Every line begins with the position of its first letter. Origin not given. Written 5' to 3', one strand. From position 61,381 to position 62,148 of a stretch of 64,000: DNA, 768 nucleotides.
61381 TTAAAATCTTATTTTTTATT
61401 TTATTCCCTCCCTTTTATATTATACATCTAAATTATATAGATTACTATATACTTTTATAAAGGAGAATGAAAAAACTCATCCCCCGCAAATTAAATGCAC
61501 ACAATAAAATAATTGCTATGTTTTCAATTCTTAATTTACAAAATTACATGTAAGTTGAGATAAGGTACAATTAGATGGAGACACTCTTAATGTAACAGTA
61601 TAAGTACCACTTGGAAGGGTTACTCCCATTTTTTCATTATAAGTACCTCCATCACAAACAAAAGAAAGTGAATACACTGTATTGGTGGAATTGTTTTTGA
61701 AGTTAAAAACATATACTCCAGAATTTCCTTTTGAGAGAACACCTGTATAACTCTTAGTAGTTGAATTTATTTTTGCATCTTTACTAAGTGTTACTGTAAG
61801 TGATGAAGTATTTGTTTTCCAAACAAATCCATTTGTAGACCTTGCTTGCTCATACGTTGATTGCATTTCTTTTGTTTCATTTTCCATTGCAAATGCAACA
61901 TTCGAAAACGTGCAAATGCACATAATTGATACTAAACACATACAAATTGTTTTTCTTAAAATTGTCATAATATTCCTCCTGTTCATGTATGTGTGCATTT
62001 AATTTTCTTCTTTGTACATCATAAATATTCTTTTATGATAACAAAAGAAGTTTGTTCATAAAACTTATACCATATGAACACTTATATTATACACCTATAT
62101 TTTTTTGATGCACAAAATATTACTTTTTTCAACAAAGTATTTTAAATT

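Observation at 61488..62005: Second neighbouring secreted-protein gene bracketed the same way by a different perfect 16-bp inverted repeat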

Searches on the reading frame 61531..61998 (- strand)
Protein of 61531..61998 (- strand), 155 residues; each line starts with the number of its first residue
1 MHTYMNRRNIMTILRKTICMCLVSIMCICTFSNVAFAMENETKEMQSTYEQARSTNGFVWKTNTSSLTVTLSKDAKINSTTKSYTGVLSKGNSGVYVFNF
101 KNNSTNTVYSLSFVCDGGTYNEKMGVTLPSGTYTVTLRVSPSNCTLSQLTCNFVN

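Call 9: search_protein_families(library=pfam, proteins=[window:61531-61968:-], max_evalue=0.01)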
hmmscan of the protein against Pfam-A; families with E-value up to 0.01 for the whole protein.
window:61531-61968:- (145 aa): 0 families

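Call 11: find_encoding_contigs(protein=window:61531-61968:-, flank=6000, max_places=10)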
Protein window:61531-61968:- (145 aa): no gene with exactly this product is on record in the collection.

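Call 13: find_encoding_contigs(protein=window:61531-61998:-, flank=6000, max_places=10)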
Protein window:61531-61998:- (155 aa): no gene with exactly this product is on record in the collection.

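Call 15: find_homologous_proteins(query=window:61534-61968:-, max_evalue=0.001)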
Query window:61534-61968:- (145 aa): 1 proteins with E <= 0.001 among 39 candidates.
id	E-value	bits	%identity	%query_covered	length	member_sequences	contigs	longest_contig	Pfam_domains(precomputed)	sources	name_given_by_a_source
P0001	3.0e-87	307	100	100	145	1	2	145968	-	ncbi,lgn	-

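Call 16: find_encoding_contigs(protein=P0001, flank=10000, max_places=10)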
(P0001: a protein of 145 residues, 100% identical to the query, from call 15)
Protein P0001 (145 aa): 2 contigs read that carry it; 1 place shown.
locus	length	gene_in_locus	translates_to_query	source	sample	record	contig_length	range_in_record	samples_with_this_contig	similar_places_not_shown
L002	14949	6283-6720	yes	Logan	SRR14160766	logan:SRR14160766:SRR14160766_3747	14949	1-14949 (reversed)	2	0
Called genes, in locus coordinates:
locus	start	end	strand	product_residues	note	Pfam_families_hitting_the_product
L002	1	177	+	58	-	?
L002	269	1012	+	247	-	-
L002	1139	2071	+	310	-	PF25990:Beta-barrel_YknX (weak), PF25967:RND-MFP_C (weak), PF25975:CzcB_C (weak), PF25989:YknX_C (weak)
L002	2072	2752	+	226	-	PF02463:SMC_N, PF00005:ABC_tran, PF13304:AAA_21 (faint)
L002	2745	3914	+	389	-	PF12704:MacB_PCD, PF02687:FtsX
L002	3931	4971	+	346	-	PF12733:Cadherin-like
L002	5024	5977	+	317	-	PF25990:Beta-barrel_YknX (weak), PF25967:RND-MFP_C (weak), PF25989:YknX_C, PF25975:CzcB_C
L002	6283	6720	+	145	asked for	-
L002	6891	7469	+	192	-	-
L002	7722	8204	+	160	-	-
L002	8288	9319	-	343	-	-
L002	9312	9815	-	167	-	PF04542:Sigma70_r2 (faint), PF08281:Sigma70_r4_2, PF04545:Sigma70_r4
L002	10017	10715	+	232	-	PF09335:VTT_dom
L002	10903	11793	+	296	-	PF04018:VCA0040-like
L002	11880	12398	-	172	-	PF08876:DUF1836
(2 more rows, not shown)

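Call 18: find_encoding_contigs(protein=P0003, flank=10000, max_places=10)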
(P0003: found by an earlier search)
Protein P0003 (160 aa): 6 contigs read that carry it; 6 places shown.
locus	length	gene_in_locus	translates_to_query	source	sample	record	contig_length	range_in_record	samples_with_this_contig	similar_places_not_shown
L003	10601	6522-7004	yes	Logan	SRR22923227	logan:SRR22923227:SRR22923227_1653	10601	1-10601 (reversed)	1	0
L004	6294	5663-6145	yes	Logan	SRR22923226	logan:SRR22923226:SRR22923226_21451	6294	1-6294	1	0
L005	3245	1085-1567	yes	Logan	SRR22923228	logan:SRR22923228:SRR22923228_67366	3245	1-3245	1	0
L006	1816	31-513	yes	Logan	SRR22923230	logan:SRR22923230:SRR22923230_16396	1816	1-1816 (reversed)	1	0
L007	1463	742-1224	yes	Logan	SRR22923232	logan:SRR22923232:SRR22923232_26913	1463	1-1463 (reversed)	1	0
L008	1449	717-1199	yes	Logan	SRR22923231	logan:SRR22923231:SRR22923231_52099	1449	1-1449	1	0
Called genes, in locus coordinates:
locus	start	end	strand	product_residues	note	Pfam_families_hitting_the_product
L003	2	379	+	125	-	?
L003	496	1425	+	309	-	PF25967:RND-MFP_C, PF25975:CzcB_C (weak), PF25989:YknX_C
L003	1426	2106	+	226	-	PF00005:ABC_tran, PF02463:SMC_N, PF13304:AAA_21 (faint)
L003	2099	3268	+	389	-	PF12704:MacB_PCD, PF02687:FtsX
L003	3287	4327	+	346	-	PF12733:Cadherin-like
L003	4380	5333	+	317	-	PF25990:Beta-barrel_YknX (weak), PF25967:RND-MFP_C (weak), PF25989:YknX_C, PF25975:CzcB_C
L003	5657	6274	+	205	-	-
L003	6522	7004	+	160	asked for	-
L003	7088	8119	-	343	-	-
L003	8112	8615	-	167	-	PF04542:Sigma70_r2 (faint), PF08281:Sigma70_r4_2, PF04545:Sigma70_r4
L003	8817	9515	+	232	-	PF09335:VTT_dom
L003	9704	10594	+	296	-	PF04018:VCA0040-like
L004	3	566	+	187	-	?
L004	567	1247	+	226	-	PF00005:ABC_tran, PF02463:SMC_N, PF13304:AAA_21 (faint)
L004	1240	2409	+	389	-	PF12704:MacB_PCD, PF02687:FtsX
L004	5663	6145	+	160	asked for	-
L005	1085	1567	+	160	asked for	-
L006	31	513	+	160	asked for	-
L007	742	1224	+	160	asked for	-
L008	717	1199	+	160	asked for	-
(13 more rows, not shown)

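Call 43: find_related_loci(query=A3, collection=metagenome_contigs, flank=3000)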
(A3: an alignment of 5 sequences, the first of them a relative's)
Query A3 (160 aa) in metagenome_contigs; peptide patterns used: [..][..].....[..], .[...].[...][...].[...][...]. (x = any residue, [..] = any of these).
600 stretches matched a pattern, but none encodes a relative of the query by tblastn (E <= 1e-3).

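Call 47: search_protein_representatives(protein=window:61534-61968:-)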
Query: 145 residues. Proteins with E-value up to 0.001 (for the whole library): 35; up to 1e-10: 10; up to 1e-30: 1. The best 35 are listed.
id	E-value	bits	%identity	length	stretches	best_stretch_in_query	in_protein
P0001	9.5e-88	307.2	100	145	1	1-145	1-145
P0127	8.2e-27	110.1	38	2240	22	109-142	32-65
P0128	1.3e-26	109.4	50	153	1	32-143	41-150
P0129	1.8e-17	79.9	43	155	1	10-145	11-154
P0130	2.2e-16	76.4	42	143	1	6-143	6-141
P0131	1.3e-15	73.8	37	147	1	12-144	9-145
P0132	2.1e-15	73.2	39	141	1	3-145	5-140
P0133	1.2e-12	64.2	37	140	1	3-128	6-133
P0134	1.0e-11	61.2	35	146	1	3-144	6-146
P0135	1.5e-11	60.7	34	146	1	5-136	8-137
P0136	1.5e-10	57.4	40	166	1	3-140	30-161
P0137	7.1e-10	55.3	34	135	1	5-144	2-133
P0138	1.3e-09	54.4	39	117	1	8-107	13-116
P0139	2.3e-09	53.6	34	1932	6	44-127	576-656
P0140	2.5e-09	53.5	34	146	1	4-144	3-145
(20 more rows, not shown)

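Call 48: find_encoding_contigs(protein=P0128, flank=4000, max_places=6)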
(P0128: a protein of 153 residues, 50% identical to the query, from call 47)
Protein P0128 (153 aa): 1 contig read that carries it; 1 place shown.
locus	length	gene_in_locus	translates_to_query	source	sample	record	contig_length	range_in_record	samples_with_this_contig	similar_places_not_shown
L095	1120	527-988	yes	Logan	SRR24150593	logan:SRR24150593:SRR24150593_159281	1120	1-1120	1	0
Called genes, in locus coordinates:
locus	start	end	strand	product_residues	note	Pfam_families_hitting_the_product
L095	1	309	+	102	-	?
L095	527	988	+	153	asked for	-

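Call 58: find_related_loci(query=A6, collection=metagenome_contigs, flank=2500)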
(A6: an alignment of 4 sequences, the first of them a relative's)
Query A6 (145 aa) in metagenome_contigs; peptide patterns used: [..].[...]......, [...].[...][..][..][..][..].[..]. (x = any residue, [..] = any of these).
600 stretches matched a pattern, but none encodes a relative of the query by tblastn (E <= 1e-3).

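Call 60: find_encoding_contigs(protein=P0129, flank=3000, max_places=5)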
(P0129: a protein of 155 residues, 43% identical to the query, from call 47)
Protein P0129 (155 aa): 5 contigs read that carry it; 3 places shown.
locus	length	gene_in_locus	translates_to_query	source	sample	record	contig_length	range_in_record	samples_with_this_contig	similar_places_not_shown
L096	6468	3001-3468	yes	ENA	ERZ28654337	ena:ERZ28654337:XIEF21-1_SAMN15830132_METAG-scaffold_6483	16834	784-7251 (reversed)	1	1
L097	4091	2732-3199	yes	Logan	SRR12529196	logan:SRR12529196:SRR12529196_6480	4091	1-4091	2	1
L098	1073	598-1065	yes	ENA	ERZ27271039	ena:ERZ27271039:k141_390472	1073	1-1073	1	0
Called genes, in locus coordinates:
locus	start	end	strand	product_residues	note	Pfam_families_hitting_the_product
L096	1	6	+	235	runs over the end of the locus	PF05116:S6PP, PF08282:Hydrolase_3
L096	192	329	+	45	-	-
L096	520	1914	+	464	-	PF02463:SMC_N (faint), PF13476:AAA_23 (faint), PF13304:AAA_21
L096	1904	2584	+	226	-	-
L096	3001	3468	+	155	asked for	-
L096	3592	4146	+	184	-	-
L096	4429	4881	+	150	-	PF04397:LytTR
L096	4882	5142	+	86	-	-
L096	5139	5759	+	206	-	-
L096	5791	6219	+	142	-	PF20251:Big_14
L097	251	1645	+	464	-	PF02463:SMC_N (faint), PF13476:AAA_23 (faint), PF13304:AAA_21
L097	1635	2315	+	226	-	-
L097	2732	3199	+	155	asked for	-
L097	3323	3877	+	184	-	-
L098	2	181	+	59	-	?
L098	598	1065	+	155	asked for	-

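Call 61: find_encoding_contigs(protein=P0130, flank=3000, max_places=5)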
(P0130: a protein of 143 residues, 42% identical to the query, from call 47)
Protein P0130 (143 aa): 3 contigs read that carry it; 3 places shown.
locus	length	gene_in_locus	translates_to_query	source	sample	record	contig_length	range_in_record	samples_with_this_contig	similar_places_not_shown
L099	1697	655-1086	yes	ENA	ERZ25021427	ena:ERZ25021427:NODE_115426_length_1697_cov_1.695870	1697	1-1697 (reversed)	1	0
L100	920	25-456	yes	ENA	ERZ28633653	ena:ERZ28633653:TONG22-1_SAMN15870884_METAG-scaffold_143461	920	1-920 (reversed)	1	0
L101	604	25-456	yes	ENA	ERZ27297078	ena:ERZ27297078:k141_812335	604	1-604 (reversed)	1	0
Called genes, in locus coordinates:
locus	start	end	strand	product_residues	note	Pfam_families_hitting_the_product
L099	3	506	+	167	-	?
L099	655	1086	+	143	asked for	-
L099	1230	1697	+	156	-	?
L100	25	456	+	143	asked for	-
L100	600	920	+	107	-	?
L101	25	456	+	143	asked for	-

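Call 85: search_dna_similar(query=P0001, collection=plasmids, mode=protein, max_evalue=0.01)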
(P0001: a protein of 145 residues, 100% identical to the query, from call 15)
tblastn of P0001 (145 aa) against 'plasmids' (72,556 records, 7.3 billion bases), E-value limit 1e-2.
No match.

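Call 86: search_dna_similar(query=P0001, collection=phages, mode=protein, max_evalue=0.01)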
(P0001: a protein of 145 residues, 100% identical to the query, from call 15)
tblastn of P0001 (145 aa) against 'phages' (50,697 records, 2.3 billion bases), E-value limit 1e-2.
No match.

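Call 87: find_related_loci(query=A6, collection=viral_contigs, flank=2500)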
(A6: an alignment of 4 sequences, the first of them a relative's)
Query A6 (145 aa) in viral_contigs; peptide patterns used: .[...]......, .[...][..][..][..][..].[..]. (x = any residue, [..] = any of these).
226 stretches matched a pattern, but none encodes a relative of the query by tblastn (E <= 1e-3).

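Call 91: search_protein_families(library=pfam, alignment_id=A4, max_evalue=0.01)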
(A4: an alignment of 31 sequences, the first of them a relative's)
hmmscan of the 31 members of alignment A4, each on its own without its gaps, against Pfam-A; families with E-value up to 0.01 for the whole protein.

A. member 1, P0001 (145 aa): 0 families

B. families by the number of members that match (of 31 scanned): 4 families
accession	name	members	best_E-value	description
PF16041.10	APD1-4_M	1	0.0001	E3 ubiquitin-protein ligase APD1-4, middle domain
PF01456.22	Mucin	1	0.0022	Mucin-like glycoprotein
PF14059.11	DUF4251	1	0.0052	Domain of unknown function (DUF4251)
PF13962.11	PGG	1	0.0062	Domain of unknown function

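Call 93: predict_structure(alignment_id=A4)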
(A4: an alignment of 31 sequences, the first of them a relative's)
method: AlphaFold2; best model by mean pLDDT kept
length: 145 residues; sequences in the alignment: 31
mean_pLDDT: 90.4   pTM: 0.69
mean pLDDT of the five models: 90.4, 88.9, 87.9, 86.6, 85.6
residues with pLDDT >= 90: 102; 70-90: 24; 50-70: 19; < 50: 0
segments of 3 or more residues with pLDDT < 50: none
pLDDT, mean of each block of 10 residues (from residue 1): 82 83 68 64 91 95 98 98 97 98 98 98 97 96 96
secondary structure, 60 per line:
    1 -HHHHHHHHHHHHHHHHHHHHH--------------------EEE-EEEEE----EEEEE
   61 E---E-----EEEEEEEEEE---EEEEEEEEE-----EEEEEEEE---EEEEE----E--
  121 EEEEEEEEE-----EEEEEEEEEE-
elements in order: H2-22 E43-45 E47-51 E56-61 E71-80 E84-92 E98-105 E109-113 E121-129 E135-144

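Call 95: fold_search(model_id=the predicted structure, library=pdb)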
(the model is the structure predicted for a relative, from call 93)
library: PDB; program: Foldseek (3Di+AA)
matches with E <= 10: 1400; with E <= 0.001: 8
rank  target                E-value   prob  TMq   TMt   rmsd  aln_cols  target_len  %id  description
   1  7kp4_B                1.6e-04  1.00  0.33  0.35   6.6       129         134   14  Crystal structure of human claudin-4 in complex with Clostridium perfringens enterotoxin C-terminal domain (released 2020-12-09)
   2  6ov3_B                4.7e-04  1.00  0.33  0.37   6.2       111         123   14  Crystal structure of human claudin-9 in complex with Clostridium perfringens entertoxin C-terminal domain in open form (released 2019-09-04)
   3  3am2                  4.9e-04  1.00  0.33  0.20   6.7       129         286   12  Clostridium perfringens enterotoxin (released 2011-04-13)
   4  3x29_B                5.2e-04  1.00  0.31  0.36   7.5       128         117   12  CRYSTAL STRUCTURE of MOUSE CLAUDIN-19 IN COMPLEX with C-TERMINAL FRAGMENT OF CLOSTRIDIUM PERFRINGENS ENTEROTOXIN (released 2015-01-21)
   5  3ziw_A                8.4e-04  0.99  0.30  0.19   7.1       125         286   11  Clostridium perfringens enterotoxin, D48A mutation and N-terminal 37 residues deleted (released 2014-01-29)
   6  9pzi_G                9.4e-04  1.00  0.31  0.35   7.0       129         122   12  Crystal Structure of synthetic antibody COP-2 in complex with the C-terminal domain of Clostridium perfringens enterot (released 2025-08-20)
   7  8hhe_B                9.9e-04  1.00  0.33  0.11   5.8       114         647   17  Crystal structure of Cry5B from Bacillus thuringiensis at 4.5 A resolution (released 2022-12-07)
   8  3zix_A                9.9e-04  0.99  0.29  0.18   7.3       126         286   11  Clostridium perfringens Enterotoxin with the N-terminal 37 residues deleted (released 2014-01-29)
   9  2xh6_B                1.2e-03  0.99  0.30  0.19   6.4       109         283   15  Clostridium perfringens enterotoxin (released 2011-04-27)
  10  9pzi_H                1.4e-03  0.99  0.30  0.34   6.8       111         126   15  Crystal Structure of synthetic antibody COP-2 in complex with the C-terminal domain of Clostridium perfringens enterot (released 2025-08-20)
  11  8u5f_H                1.4e-03  0.99  0.30  0.19   7.1       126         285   13  Crystal Structure of Trypsinized Clostridium perfringens Enterotoxin (released 2023-09-27)
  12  8u5b_B                1.4e-03  1.00  0.32  0.36   6.8       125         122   14  Cryo-EM structure of human claudin-4 complex with Clostridium perfringens enterotoxin C-terminal domain and sFab COP-1 (released 2023-09-27)
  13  5b2g_D                1.5e-03  1.00  0.33  0.37   7.0       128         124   14  Crystal structure of human claudin-4 in complex with C-terminal fragment of Clostridium perfringens enterotoxin (released 2016-10-05)
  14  8hhe_A                1.5e-03  1.00  0.33  0.11   5.9       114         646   18  Crystal structure of Cry5B from Bacillus thuringiensis at 4.5 A resolution (released 2022-12-07)
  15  9j7x                  1.5e-03  0.98  0.28  0.31   7.6       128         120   12  Crystal structure of quintuple mutant C terminal fragment of Clostridium perfringens enterotoxin (C-CPEm19) (released 2025-06-18)
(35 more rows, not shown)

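Call 105: search_protein_families(library=ncbifam, proteins=[window:61534-61968:-], max_evalue=0.001)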
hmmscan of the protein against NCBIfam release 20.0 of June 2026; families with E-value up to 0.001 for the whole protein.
window:61534-61968:- (145 aa): 0 families
